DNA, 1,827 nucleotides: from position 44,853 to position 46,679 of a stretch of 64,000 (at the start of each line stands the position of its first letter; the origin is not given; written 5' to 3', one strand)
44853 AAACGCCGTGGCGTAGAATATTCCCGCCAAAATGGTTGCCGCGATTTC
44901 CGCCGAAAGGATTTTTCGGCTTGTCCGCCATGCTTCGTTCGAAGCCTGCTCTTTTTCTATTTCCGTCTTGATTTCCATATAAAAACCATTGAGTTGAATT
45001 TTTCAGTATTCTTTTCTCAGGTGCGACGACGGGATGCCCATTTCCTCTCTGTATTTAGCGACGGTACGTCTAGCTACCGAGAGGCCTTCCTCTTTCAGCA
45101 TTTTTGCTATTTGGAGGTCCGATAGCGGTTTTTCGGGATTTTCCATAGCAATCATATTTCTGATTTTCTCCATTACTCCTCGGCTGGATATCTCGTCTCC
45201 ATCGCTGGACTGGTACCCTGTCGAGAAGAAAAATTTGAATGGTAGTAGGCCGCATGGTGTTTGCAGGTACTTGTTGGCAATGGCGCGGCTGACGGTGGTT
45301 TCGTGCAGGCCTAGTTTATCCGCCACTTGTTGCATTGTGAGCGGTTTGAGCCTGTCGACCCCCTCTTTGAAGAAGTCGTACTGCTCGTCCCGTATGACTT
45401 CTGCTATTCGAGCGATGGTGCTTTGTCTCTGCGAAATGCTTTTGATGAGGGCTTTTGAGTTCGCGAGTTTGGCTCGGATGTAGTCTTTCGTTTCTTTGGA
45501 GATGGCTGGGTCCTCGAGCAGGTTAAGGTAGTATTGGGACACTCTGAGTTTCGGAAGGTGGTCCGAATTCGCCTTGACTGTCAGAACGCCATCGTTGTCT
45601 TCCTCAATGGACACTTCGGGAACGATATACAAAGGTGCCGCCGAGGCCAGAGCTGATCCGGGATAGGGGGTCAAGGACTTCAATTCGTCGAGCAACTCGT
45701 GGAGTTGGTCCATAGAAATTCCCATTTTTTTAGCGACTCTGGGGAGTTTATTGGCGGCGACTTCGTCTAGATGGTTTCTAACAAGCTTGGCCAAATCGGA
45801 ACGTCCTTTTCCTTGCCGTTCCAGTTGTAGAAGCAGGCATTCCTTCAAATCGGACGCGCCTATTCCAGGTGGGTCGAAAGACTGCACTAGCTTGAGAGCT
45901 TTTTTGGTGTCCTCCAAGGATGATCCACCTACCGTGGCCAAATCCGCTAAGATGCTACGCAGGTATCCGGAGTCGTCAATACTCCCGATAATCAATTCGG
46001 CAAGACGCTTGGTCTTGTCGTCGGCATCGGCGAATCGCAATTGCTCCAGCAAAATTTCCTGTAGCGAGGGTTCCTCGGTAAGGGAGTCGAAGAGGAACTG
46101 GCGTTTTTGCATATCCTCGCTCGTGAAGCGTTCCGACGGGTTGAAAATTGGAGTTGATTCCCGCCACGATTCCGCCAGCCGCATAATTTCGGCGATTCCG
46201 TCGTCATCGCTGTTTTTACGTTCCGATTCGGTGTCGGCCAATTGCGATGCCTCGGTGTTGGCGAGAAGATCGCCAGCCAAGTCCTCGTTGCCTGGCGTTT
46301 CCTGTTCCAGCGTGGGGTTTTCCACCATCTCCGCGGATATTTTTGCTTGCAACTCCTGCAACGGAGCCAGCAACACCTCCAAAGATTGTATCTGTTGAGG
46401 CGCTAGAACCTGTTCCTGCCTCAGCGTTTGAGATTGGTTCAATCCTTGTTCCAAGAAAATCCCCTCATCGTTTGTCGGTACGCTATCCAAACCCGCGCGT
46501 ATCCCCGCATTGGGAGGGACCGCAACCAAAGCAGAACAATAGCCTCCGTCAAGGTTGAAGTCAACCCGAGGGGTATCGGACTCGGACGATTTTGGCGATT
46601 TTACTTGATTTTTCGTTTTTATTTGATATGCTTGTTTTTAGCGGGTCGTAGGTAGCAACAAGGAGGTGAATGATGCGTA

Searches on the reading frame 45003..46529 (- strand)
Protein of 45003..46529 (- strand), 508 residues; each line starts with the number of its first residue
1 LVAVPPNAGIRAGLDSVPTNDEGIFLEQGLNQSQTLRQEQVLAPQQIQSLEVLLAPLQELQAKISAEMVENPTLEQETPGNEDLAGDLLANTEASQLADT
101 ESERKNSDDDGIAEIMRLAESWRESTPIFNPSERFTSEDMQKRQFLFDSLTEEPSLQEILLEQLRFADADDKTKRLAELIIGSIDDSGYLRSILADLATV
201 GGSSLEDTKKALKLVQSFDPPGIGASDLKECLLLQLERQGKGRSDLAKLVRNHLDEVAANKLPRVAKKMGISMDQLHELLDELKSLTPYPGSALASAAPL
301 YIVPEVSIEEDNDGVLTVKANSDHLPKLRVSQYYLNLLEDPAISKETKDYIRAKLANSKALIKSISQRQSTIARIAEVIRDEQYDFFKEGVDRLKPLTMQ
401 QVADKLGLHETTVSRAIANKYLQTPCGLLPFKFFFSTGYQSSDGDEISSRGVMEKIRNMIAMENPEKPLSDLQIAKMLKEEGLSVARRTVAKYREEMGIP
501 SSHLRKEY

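Call 40: search_protein_families(library=pfam, proteins=[window:45003-46529:-], max_evalue=0.001)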
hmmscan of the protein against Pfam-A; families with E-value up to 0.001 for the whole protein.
window:45003-46529:- (508 aa): 4 families
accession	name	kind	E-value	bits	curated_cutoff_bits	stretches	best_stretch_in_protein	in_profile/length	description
PF04552.19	Sigma54_DBD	-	2.2e-59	200.2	22.8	1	349-506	2-159/160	Sigma-54, DNA binding domain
PF04963.19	Sigma54_CBD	-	4.2e-55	186.8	22.9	1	150-334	6-185/185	Sigma-54 factor, core binding domain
PF00309.25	Sigma54_AID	-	1.4e-08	34.8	23.8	1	31-75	1-45/46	Sigma-54 factor, Activator interacting domain (AID)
PF13384.12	HTH_23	-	0.00096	19.3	24.6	0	397-418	18-39/50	Homeodomain-like domain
